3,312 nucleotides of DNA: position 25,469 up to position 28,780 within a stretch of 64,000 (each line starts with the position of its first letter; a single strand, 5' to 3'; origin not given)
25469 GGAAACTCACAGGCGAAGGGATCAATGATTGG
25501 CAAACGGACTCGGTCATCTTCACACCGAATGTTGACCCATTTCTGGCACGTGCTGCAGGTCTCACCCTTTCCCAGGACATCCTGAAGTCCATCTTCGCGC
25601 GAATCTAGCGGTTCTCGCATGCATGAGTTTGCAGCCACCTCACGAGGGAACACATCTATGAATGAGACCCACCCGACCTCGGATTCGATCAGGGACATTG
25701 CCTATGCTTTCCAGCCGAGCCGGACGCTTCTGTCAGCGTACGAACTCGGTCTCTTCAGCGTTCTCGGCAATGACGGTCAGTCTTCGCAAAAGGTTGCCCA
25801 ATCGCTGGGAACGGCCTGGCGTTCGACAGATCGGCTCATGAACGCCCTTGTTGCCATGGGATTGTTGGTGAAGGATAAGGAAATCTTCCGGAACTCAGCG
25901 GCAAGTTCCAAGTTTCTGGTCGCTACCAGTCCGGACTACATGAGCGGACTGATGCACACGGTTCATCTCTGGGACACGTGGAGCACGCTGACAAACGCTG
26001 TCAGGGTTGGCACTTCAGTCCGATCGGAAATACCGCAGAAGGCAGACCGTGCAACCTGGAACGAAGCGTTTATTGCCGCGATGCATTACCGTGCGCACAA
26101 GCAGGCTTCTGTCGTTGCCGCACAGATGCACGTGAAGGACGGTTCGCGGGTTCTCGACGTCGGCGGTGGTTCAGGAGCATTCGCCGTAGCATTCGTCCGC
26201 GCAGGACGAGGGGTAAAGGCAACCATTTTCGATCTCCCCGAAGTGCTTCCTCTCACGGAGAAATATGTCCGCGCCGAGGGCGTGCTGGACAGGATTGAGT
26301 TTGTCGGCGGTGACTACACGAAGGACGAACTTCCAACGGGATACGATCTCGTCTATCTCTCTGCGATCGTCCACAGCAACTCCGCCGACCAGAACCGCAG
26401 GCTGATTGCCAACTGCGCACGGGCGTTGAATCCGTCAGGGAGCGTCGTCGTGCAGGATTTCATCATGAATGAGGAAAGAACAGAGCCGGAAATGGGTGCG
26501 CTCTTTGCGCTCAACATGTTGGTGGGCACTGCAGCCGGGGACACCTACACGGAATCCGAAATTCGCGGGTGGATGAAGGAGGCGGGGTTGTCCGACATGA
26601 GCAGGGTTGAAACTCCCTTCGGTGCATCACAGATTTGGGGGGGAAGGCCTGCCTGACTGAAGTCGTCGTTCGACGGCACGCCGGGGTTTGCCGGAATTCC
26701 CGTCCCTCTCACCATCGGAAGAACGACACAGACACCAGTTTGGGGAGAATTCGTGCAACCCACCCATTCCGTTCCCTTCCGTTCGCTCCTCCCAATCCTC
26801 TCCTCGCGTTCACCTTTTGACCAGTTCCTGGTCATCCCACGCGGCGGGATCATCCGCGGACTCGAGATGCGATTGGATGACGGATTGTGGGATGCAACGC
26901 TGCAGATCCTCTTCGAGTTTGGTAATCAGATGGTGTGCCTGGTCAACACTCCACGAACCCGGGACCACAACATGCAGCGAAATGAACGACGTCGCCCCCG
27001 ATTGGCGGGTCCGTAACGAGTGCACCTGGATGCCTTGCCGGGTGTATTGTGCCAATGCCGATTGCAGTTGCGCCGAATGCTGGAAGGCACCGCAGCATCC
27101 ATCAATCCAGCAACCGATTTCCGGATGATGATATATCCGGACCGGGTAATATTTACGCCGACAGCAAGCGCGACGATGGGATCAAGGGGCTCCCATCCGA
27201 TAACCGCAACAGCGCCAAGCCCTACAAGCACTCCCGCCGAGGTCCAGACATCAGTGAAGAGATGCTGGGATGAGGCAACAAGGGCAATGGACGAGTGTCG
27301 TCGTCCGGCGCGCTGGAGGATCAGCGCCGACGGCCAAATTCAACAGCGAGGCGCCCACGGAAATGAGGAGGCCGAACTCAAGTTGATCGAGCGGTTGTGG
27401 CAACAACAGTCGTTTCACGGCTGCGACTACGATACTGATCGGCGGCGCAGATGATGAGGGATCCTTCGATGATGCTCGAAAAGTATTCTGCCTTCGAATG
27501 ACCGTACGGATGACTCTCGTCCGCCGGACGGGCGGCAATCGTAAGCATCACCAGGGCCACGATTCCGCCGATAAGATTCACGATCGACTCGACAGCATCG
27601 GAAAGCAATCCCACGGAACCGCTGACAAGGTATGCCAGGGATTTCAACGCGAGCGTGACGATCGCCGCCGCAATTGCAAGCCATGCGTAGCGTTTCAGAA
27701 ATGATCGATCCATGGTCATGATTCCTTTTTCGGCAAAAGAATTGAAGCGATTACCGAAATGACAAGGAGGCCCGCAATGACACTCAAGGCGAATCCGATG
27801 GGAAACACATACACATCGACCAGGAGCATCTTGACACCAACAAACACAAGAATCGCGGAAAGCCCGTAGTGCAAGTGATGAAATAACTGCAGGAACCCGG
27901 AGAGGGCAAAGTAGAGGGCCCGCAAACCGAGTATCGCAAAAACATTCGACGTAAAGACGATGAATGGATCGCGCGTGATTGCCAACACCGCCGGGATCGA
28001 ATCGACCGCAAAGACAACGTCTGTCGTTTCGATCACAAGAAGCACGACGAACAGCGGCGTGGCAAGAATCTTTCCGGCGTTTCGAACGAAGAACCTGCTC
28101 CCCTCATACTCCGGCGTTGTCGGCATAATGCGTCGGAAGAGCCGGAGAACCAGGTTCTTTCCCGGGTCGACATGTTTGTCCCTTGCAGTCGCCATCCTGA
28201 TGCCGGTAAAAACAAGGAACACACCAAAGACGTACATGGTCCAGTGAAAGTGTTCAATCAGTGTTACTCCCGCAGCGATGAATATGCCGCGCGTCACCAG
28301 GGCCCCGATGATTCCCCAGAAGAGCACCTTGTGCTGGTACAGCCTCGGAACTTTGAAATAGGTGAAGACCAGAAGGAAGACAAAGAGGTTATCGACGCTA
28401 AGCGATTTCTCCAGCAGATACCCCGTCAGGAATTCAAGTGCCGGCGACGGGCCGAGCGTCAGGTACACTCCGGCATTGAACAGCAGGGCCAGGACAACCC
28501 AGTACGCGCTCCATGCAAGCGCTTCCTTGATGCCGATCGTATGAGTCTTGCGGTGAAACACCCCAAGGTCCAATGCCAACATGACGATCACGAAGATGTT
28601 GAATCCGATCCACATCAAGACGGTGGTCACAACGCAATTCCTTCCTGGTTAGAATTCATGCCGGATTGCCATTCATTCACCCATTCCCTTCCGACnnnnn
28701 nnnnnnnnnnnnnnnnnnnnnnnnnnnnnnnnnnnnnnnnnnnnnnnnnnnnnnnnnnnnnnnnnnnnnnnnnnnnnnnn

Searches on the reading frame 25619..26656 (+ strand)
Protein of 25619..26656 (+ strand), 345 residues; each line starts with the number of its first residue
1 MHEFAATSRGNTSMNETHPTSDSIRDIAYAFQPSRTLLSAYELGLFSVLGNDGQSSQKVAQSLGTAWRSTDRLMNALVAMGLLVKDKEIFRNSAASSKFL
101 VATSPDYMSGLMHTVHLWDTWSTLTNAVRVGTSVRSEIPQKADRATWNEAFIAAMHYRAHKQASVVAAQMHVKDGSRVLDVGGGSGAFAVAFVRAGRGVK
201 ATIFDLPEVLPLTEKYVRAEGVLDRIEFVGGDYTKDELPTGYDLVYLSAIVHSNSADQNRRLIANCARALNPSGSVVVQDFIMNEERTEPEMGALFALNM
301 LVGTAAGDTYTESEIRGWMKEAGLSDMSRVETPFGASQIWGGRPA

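Call 66: search_protein_families(library=pfam, proteins=[window:25619-26656:+], max_evalue=0.0001)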
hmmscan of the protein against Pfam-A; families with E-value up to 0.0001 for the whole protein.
window:25619-26656:+ (345 aa): 8 families
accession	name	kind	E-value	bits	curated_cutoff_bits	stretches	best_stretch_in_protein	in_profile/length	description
PF00891.24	Methyltransf_2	-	5e-29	101.6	22.3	1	143-324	31-209/210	O-methyltransferase domain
PF08100.18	Dimerisation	-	4.8e-12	46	25.6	1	24-101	9-92/93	O-methyltransferase dimerisation domain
PF13649.12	Methyltransf_25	-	5.7e-10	40.2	27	1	178-274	1-97/97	Methyltransferase domain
PF13489.12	Methyltransf_23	-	2.5e-09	37.5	27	1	161-325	8-160/164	Methyltransferase domain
PF08241.18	Methyltransf_11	-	1.1e-06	29.7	21.2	1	179-278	1-95/95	Methyltransferase domain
PF01209.24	Ubie_methyltran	-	1.2e-06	28.6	20.1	1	159-281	34-154/233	ubiE/COQ5 methyltransferase family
PF08242.18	Methyltransf_12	-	7.8e-06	27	30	1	179-275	1-97/98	Methyltransferase domain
PF05175.20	MTS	-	7.4e-05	22.9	23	0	165-278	22-138/170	Methyltransferase small domain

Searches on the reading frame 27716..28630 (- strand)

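Call 66: search_protein_families(library=pfam, proteins=[window:27716-28630:-], max_evalue=0.0001)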
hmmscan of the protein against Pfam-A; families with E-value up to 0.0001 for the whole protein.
window:27716-28630:- (304 aa): 1 family
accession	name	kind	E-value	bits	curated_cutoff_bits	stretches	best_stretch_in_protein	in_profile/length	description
PF03741.22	TerC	-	2.7e-52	177.5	27.8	1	68-270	1-176/178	Integral membrane protein TerC family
